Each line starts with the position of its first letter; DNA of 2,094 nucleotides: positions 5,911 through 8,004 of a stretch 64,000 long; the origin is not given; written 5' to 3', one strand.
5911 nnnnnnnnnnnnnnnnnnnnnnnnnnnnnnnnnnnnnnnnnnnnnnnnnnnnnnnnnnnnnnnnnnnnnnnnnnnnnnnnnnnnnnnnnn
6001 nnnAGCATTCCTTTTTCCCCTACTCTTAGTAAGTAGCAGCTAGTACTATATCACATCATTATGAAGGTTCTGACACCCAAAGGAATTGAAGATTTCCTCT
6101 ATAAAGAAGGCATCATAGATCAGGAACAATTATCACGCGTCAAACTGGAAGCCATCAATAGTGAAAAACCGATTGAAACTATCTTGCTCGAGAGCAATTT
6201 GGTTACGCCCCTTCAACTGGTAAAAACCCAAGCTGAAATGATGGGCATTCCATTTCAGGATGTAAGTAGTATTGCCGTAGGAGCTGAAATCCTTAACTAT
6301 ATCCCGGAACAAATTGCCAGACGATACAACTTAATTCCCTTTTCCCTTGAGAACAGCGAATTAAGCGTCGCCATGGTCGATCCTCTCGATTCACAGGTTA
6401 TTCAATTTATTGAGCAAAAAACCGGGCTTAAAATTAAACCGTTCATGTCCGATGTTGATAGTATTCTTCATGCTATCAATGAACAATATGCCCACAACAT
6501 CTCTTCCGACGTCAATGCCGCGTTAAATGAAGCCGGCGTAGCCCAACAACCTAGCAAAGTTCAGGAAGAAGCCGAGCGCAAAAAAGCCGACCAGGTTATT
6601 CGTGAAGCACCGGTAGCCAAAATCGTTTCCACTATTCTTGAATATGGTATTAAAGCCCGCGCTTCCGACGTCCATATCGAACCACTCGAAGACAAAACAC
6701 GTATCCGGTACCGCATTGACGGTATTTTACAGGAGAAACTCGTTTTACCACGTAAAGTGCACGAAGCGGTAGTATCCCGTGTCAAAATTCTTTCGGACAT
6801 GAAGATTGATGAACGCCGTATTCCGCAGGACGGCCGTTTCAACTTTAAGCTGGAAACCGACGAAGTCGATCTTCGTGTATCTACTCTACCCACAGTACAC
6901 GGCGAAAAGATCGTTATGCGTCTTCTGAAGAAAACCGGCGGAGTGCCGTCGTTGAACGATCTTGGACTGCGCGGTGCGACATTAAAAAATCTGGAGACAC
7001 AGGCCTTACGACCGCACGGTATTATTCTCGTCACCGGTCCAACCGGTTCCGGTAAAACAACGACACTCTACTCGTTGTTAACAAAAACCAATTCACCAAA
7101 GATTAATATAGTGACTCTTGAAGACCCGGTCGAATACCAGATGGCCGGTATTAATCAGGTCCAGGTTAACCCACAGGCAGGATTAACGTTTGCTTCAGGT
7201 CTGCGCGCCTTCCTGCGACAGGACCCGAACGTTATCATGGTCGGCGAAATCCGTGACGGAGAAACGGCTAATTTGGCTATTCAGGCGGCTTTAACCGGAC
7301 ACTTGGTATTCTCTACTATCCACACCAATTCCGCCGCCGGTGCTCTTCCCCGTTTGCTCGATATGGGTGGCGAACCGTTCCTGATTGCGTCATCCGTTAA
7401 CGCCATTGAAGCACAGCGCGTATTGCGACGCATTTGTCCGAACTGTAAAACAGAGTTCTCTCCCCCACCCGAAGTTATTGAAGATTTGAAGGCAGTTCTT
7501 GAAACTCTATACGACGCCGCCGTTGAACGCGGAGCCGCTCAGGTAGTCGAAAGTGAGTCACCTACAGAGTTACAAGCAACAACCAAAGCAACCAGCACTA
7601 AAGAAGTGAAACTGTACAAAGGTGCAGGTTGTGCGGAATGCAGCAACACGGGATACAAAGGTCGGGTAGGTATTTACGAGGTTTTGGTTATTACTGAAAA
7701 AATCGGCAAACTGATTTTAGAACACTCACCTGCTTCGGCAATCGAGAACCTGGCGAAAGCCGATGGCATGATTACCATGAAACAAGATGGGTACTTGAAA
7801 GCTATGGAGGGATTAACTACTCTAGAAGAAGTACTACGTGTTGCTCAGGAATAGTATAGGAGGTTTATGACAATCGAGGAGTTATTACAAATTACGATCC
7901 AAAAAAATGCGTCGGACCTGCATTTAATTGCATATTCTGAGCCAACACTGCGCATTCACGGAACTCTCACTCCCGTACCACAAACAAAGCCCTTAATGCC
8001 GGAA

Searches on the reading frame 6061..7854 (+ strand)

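Call 19: search_protein_families(library=pfam, proteins=[window:6061-7854:+], max_evalue=0.00001)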
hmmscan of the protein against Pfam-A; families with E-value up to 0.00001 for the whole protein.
window:6061-7854:+ (597 aa): 2 families
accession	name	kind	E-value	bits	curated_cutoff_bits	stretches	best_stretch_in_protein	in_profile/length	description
PF00437.27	T2SSE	-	1.4e-133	445.6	24.9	1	182-593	5-370/370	Type II/IV secretion system protein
PF05157.20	MshEN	-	1.2e-16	60.9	23.1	1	61-144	1-85/90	MshEN domain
